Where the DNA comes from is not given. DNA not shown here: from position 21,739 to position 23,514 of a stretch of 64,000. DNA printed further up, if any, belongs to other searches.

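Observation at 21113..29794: Eight-gene, translationally coupled operon for a hydrogenase-4-like (Ehr-type) membrane complex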

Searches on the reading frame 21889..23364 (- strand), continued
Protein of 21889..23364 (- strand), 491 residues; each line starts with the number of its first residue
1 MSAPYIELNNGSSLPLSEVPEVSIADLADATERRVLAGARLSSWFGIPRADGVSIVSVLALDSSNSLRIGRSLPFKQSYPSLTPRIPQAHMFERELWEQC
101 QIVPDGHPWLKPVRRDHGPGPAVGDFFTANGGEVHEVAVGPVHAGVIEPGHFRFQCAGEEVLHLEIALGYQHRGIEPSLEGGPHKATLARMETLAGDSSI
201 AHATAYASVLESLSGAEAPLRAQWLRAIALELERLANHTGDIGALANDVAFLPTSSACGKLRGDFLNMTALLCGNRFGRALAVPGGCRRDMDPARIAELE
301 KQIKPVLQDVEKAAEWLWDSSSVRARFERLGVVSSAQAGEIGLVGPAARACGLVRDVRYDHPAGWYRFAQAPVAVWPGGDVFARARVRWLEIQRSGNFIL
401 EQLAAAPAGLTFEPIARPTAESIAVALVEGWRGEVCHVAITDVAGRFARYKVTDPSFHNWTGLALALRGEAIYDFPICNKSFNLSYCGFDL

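Call 25: find_related_loci(query=A1, collection=genome_contigs, flank=10000)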
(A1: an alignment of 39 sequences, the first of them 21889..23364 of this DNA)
Query A1 (491 aa) in genome_contigs; peptide patterns used: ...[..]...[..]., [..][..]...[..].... (x = any residue, [..] = any of these).
600 stretches matched a pattern (row limit reached: there are more); 598 encode a relative of the query (tblastn E <= 1e-3); the best 80 are kept; 80 distinct loci.
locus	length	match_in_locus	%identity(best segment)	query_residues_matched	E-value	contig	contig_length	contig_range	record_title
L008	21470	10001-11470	71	2-491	0e+0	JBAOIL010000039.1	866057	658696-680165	MAG: Verrucomicrobiota bacterium isolate AS_Ams2_Bin42 np2-np3_contig_9323, whole genome shotgun sequence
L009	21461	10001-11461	70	5-491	0e+0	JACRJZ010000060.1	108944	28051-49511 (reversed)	MAG: Verrucomicrobia bacterium isolate NC_groundwater_1842_Pr3_B-0.1um_64_53 SR-2_scaffold_141_1144009, whole genome sho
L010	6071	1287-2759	69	2-491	0e+0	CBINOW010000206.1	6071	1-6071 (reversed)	MAG TPA_asm: uncultured Oleiharenicola sp. isolate SRR16817057_binner13_Refined_19 genome assembly, contig: ERZ27394128.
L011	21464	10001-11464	68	4-491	0e+0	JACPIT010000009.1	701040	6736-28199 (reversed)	MAG: Opitutia bacterium isolate NC_groundwater_448_Ag_B-0.1um_66_33 GD18-4_B1_scaffold_608478, whole genome shotgun sequ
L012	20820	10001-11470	69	2-491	0e+0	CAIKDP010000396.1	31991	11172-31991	MAG: Akkermansiaceae bacterium isolate LJ-7-9m_bin-1240 genome assembly, contig: bin-1240:396/469, whole genome shotgun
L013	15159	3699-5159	69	5-491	0e+0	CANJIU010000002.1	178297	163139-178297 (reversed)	MAG: Opitutae bacterium isolate RH-23may17-1042 genome assembly, contig: RH-23may17-C423, whole genome shotgun sequence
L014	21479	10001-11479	69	1-491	0e+0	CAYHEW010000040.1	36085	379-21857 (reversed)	MAG TPA_asm: uncultured Opitutaceae bacterium isolate ERP119702_co1_190 genome assembly, contig: NODE_1029_length_36085_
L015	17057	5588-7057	67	2-491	0e+0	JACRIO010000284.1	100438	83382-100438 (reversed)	MAG: Planctomycetota bacterium isolate NC_groundwater_1805_Pr3_B-0.1um_71_11 SR-2_scaffold_141_3559230, whole genome sho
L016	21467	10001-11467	68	5-491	0e+0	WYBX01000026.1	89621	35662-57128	MAG: Verrucomicrobiia bacterium isolate VER2 k127_130433, whole genome shotgun sequence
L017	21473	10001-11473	68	1-491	0e+0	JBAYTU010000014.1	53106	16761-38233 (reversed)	MAG: Terrimicrobiaceae bacterium isolate SO_2016_LW3_16 scaffold00913_LW162_2016, whole genome shotgun sequence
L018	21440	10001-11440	69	12-491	0e+0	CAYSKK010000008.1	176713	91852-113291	MAG TPA_asm: uncultured Chthoniobacter sp. isolate binchicken_co322_90 genome assembly, contig: NODE_116_length_176713_c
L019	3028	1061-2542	67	3-491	0e+0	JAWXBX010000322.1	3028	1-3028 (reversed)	MAG: Gemmatimonadota bacterium isolate MP7G1.59 k99_2730262, whole genome shotgun sequence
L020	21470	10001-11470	65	2-491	0e+0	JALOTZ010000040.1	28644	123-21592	MAG: Verrucomicrobia bacterium isolate Prado246 scaffold_830, whole genome shotgun sequence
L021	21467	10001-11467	64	3-491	0e+0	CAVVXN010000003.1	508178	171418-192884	MAG: uncultured Planctomycetota bacterium isolate MFD05442.bin.2.37 genome assembly, contig: contig_26725, whole genome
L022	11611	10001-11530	56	1-491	0e+0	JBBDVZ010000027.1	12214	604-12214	MAG: Planctomycetaceae bacterium isolate LejiaC_61_11 Lejia_C_12055_length_12214_cov_6, whole genome shotgun sequence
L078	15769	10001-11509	48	6-491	1e-147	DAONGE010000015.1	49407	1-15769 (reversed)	MAG TPA_asm: Candidatus Omnitrophota bacterium isolate AMR_MDS_3825 NODE_616_length_49407_cov_6.912283, whole genome sho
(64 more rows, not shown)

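Call 63: search_protein_families(library=ncbifam, proteins=[L001:2448-4256:+, L014:2340-4286:+], max_evalue=0.00001)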
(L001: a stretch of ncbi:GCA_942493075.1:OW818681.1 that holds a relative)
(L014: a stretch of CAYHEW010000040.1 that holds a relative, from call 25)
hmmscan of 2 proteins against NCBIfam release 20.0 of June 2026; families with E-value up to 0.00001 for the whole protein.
L001:2448-4256:+ (602 aa): 3 families
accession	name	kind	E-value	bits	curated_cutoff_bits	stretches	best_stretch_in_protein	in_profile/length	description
NF008660.1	PRK11660.1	equivalog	1.4e-162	542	614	1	18-549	22-565/572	C4-dicarboxylic acid transporter DauA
TIGR00815.1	sulP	subfamily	5.2e-117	391.6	380.45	1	14-542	3-562/565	sulfate permease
NF050096.1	BicarbTportBicA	equivalog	2.9e-90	303.4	880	1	23-547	10-541/547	bicarbonate transporter BicA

L014:2340-4286:+ (648 aa): 73 families (the best 25 are shown)
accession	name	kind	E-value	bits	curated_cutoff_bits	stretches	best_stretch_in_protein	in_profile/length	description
NF005086.0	PRK06521.1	equivalog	9.2e-155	516.8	667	1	3-642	13-667/669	hydrogenase 4 subunit B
NF006418.0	PRK08667.1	equivalog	4.8e-117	392.1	794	1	30-638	37-636/644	hydrogenase membrane subunit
NF006240.0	PRK08376.1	subfamily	2.8e-74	250.9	662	1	67-481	86-496/521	putative monovalent cation/H+ antiporter subunit D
NF005958.0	PRK08042.1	equivalog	2.9e-67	227.8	727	1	18-592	30-585/608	formate hydrogenlyase subunit 3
NF009310.0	PRK12668.1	equivalog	1e-61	209.5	564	1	8-499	13-447/584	Na(+)/H(+) antiporter subunit D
NF009288.0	PRK12648.1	equivalog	2.7e-59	201.2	1104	1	30-527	35-521/954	monovalent cation/H+ antiporter subunit A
NF006419.0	PRK08668.1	equivalog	7.1e-59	200.1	617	1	25-489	25-479/613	NADH dehydrogenase subunit M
NF005097.0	PRK06525.1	equivalog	1.2e-52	179.2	430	1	2-467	6-465/480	hydrogenase 4 subunit D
TIGR00940.1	2a6301s01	subfamily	1.1e-51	176.2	920.45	1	62-482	66-494/793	monovalent cation:proton antiporter subunit A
TIGR01972.1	NDH_I_M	subfamily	9.6e-50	169.6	263.8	1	65-484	72-475/486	NADH-quinone oxidoreductase subunit M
NF009287.0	PRK12647.1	equivalog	5.7e-49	167.3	937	1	31-525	35-514/773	putative monovalent cation/H+ antiporter subunit A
TIGR01974.1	NDH_I_L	subfamily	6.1e-49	167.5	407.5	1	66-642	77-629/630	NADH-quinone oxidoreductase subunit L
NF005141.0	PRK06590.1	equivalog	1.1e-48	166.6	556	1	46-644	57-611/615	NADH-quinone oxidoreductase subunit L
NF005044.0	PRK06458.1-4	equivalog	6.6e-48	163.8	610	1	201-476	222-478/531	hydrogenase 4 subunit F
NF009285.0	PRK12645.1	equivalog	1.5e-44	152.4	1028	1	65-484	72-500/804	Na+/H+ antiporter subunit A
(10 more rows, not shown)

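Call 84: predict_structure(alignment_id=A1)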
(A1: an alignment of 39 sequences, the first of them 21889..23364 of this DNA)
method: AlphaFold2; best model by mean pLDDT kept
length: 491 residues; sequences in the alignment: 39
mean_pLDDT: 91.1   pTM: 0.92
mean pLDDT of the five models: 91.1, 90.4, 90.2, 90.1, 89.9
residues with pLDDT >= 90: 387; 70-90: 73; 50-70: 16; < 50: 15
segments of 3 or more residues with pLDDT < 50: 119-124, 143-148
pLDDT, mean of each block of 10 residues (from residue 1): 87 97 96 96 96 97 96 95 96 93 93 63 62 73 47 87 84 83 85 89 97 97 98 98 95 97 97 92 95 95 97 95 95 97 97 96 95 95 98 98 94 95 98 97 96 93 95 92 73 45
secondary structure, 60 per line:
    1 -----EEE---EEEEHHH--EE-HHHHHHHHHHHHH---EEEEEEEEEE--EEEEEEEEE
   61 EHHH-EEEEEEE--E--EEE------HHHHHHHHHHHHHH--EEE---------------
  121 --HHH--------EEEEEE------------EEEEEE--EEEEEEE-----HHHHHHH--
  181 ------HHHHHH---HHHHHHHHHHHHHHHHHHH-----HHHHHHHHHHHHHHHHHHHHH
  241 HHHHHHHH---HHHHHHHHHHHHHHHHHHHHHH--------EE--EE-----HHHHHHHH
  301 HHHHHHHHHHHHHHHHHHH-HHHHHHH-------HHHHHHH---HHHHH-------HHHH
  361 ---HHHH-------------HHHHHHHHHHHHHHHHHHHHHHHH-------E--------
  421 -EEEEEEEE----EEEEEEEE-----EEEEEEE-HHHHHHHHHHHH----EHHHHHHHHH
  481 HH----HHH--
elements in order: E6-8 E12-15 H24-36 E40-49 E52-61 E66-72 E78-80 H87-100 E103-105 E134-139 E152-157 E160-166 H172-178 H187-192 H196-214 H220-248 H252-273 H293-319 H321-327 H335-341 H345-349 H357-360 H364-367 H381-404 E422-429 E434-441 E447-453 H455-466 H472-482

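Call 87: fold_search(model_id=the predicted structure, library=pdb)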
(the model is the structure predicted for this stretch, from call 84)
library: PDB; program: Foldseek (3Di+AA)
matches with E <= 10: 540; with E <= 0.001: 222
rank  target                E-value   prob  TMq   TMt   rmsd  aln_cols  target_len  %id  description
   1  7z0s_E                7.0e-31  1.00  0.87  0.81   3.9       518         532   26  Structure of the Escherichia coli formate hydrogenlyase complex (anaerobic preparation, without formate dehydrogenase  (released 2022-09-28)
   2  7p7l_C                2.4e-24  1.00  0.84  0.71   5.5       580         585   19  Complex I from E. coli, DDM/LMNG-purified, with NADH and FMN, Open state (released 2022-09-21)
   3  7z7t_C                3.1e-24  1.00  0.83  0.70   5.6       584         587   20  Complex I from E. coli, LMNG-purified, under Turnover at pH 6, Open state (released 2022-09-21)
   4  7p7j_C                4.3e-24  1.00  0.83  0.71   6.7       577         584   18  Complex I from E. coli, DDM/LMNG-purified, with DQ, Open state (released 2022-09-21)
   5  7z7r_C                1.3e-23  1.00  0.81  0.69   6.0       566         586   19  Complex I from E. coli, LMNG-purified, Apo, Open-ready state (released 2022-09-21)
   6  7zci_C                1.4e-23  1.00  0.81  0.70   5.0       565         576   20  Complex I from E. coli, LMNG-purified, under Turnover at pH 6, Resting state (released 2022-09-21)
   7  7p63_C                2.8e-23  1.00  0.82  0.69   6.4       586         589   18  Complex I from E. coli, DDM/LMNG-purified, under Turnover at pH 6, Closed state (released 2022-09-21)
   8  7z84_C                4.4e-23  1.00  0.81  0.69   5.5       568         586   19  Complex I from E. coli, DDM/LMNG-purified, under Turnover at pH 8, Open-ready state (released 2022-09-21)
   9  7p7k_C                6.2e-23  1.00  0.81  0.70   6.7       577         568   18  Complex I from E. coli, DDM/LMNG-purified, with DQ, Resting state (released 2022-09-21)
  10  7z7v_C                1.0e-22  1.00  0.83  0.70   5.3       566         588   20  Complex I from E. coli, LMNG-purified, under Turnover at pH 6, Open-ready state (released 2022-09-21)
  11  7p64_C                1.6e-22  1.00  0.83  0.70   5.6       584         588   19  Complex I from E. coli, DDM/LMNG-purified, under Turnover at pH 6, Open state (released 2022-09-21)
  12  9q8i_C                2.5e-22  1.00  0.82  0.70   5.2       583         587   20  Cryo-EM structure of E. coli complex I variant V96P/N142M (NuoE) (released 2025-11-05)
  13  7p7e_C                6.1e-22  1.00  0.78  0.68   6.8       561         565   18  Complex I from E. coli, DDM/LMNG-purified, Apo, Resting state (released 2022-09-21)
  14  7p69_C                8.6e-22  1.00  0.77  0.67   5.4       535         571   19  Complex I from E. coli, DDM/LMNG-purified, under Turnover at pH 6, Resting state (released 2022-09-21)
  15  7nz1_D                1.2e-21  1.00  0.83  0.71   6.2       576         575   18  Respiratory complex I from Escherichia coli - focused refinement of cytoplasmic arm (released 2021-08-18)
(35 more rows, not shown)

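Call 88: list_cluster_members(proteins=[P0001, P0002])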
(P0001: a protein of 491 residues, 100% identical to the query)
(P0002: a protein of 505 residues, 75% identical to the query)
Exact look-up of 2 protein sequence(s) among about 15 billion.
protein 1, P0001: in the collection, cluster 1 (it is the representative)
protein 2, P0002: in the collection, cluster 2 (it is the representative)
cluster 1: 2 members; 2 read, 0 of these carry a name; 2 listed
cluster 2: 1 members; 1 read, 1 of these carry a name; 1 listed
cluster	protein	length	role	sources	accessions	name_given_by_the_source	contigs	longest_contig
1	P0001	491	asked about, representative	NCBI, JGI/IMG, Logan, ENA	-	-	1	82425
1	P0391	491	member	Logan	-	-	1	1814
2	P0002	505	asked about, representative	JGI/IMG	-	Ni,Fe-hydrogenase III large subunit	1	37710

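Call 94: search_dna_similar(query=window:21889-23364:-, collection=plasmids, mode=protein, max_rows=25, max_evalue=1e-20)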
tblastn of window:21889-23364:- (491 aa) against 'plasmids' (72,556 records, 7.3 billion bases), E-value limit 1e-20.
Records with a match: 91; places in all: 98; records where one place covers at least 80% of the query: 82.
Best place of each record, by identity: <60% 91.
By first word of the organism name: Rhizobium 31; Azospirillum 16; Burkholderia 7; Cupriavidus 6; Escherichia 5; Paraburkholderia 4; Rhodococcus 2; Caballeronia 2; Klebsiella 2; Pantoea 2; and 13 more.
By predicted mobility (MOB-suite, as given by PLSDB): non-mobilizable 54; conjugative 22; mobilizable 15.
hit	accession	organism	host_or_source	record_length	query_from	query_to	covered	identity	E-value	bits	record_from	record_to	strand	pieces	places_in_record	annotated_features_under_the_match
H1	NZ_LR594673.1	Variovorax sp. PBL-E5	linuron-contaminated soil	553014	18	491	97%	40.4%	5e-94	319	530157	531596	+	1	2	NADH-quinone oxidoreductase subunit C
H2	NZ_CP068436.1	Cupriavidus necator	heavy metal containmented soil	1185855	30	491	94%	37.1%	4e-61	224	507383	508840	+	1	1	none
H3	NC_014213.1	Allomeiothermus silvanus DSM 9946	hot spring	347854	78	491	84%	40.7%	1e-69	248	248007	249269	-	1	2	NADH-quinone oxidoreductase subunit C | NADH dehydrogenase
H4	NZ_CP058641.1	Rhodococcus sp. ZPP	cell culture,soil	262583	22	491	96%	35.8%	1e-63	231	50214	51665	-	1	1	NADH-quinone oxidoreductase subunit C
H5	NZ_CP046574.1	Rhodococcus sp. WAY2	cell culture,bacterial consortium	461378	22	491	96%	35.8%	1e-63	231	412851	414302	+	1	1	NADH-quinone oxidoreductase subunit C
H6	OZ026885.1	Candidatus Methylocalor cossyra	-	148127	12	490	98%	34.8%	2e-58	216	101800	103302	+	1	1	NADH dehydrogenase (Ubiquinone) 30 kDa subunit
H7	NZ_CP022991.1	Paraburkholderia aromaticivorans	-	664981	37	491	93%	36.1%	6e-68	243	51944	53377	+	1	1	NADH-quinone oxidoreductase subunit C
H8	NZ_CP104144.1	Rhizobium sullae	Sulla coronaria,cell culture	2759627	51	491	90%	36.2%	6e-59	217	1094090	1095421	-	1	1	record has no annotation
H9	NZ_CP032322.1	Azospirillum argentinense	soil sample,Agricultural field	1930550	49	491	90%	35.5%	8e-54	202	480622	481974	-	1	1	record has no annotation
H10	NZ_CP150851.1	Burkholderia pyrrocinia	-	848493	41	491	92%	34.7%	3e-56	209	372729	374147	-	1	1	NADH-quinone oxidoreductase subunit C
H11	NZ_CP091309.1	Burkholderia pyrrocinia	-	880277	41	491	92%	34.7%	3e-55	206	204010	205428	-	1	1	NADH-quinone oxidoreductase subunit C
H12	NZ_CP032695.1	Rhizobium jaguaris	Calliandra grandiflora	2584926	79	491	84%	37.8%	5e-57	212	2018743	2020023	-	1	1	none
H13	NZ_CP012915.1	Azospirillum brasilense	Digitaria eriantha,microbe,root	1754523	49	491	90%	35.1%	2e-53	201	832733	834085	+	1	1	none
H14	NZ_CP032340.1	Azospirillum brasilense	soil sample,Agricultural field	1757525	49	491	90%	35.1%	2e-53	201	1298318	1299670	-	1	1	none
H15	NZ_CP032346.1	Azospirillum brasilense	soil sample,Agricultural field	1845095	49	491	90%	35.1%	1e-52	199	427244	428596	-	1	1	record has no annotation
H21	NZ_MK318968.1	Rhizobium rhizogenes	-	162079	77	491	85%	37.2%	1e-52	199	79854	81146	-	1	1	NADH-quinone oxidoreductase subunit C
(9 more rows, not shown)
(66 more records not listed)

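Call 95: get_annotated_region(hit=H21, flank=8000)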
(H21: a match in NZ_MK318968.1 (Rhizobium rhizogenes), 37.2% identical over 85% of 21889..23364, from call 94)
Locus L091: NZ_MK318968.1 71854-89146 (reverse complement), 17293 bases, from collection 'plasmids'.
description: Rhizobium rhizogenes strain C5.7 plasmid pC5.7b, complete sequence
organism: Rhizobium rhizogenes (NCBI taxid 359)
taxonomy: Bacteria; Pseudomonadota; Alphaproteobacteria; Hyphomicrobiales; Rhizobiaceae; Rhizobium; Rhizobium rhizogenes
host: -; source: -; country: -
typing (MOB-suite, as given by PLSDB): non-mobilizable; mating-pair formation MPF_T
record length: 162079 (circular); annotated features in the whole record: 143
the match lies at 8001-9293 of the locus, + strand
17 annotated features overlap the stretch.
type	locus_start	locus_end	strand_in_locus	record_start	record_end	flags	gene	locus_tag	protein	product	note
CDS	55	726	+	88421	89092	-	-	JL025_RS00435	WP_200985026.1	GNAT family protein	-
CDS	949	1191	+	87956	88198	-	-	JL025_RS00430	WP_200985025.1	DUF982 domain-containing protein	-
CDS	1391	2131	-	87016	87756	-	-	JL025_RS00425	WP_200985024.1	YoaK family protein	-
CDS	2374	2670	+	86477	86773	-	-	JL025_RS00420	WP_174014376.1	helix-turn-helix transcriptional regulator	-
CDS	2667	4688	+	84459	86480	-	hyfB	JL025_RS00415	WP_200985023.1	hydrogenase 4 subunit B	GO:0042773 - ATP synthesis coupled electron transport [Evidence IEA]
CDS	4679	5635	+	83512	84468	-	-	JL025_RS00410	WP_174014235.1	NADH-quinone oxidoreductase subunit H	-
CDS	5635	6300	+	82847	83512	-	-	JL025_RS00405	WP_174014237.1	hydrogenase-4 component E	-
CDS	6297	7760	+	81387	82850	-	-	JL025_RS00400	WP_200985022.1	hydrogenase 4 subunit F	-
CDS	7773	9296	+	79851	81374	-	-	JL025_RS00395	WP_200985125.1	NADH-quinone oxidoreductase subunit C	-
CDS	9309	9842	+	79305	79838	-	-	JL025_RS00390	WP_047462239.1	NADH-quinone oxidoreductase subunit B family protein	GO:0022900 - electron transport chain [Evidence IEA]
CDS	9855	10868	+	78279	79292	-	-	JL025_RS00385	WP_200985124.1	DUF4365 domain-containing protein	-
CDS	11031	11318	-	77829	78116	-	-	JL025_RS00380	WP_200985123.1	hypothetical protein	-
CDS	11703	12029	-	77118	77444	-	-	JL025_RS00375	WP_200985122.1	integration host factor subunit beta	GO:0006310 - DNA recombination [Evidence IEA]; GO:0006355 - regulation of DNA-templated transcription [Evidence IEA]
CDS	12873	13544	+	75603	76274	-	-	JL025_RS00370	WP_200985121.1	invasion associated locus B family protein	-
CDS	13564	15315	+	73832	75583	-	-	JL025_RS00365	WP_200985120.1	ShlB/FhaC/HecB family hemolysin secretion/activation protein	GO:0006811 - monoatomic ion transport [Evidence IEA]; GO:0015031 - protein transport [Evidence IEA]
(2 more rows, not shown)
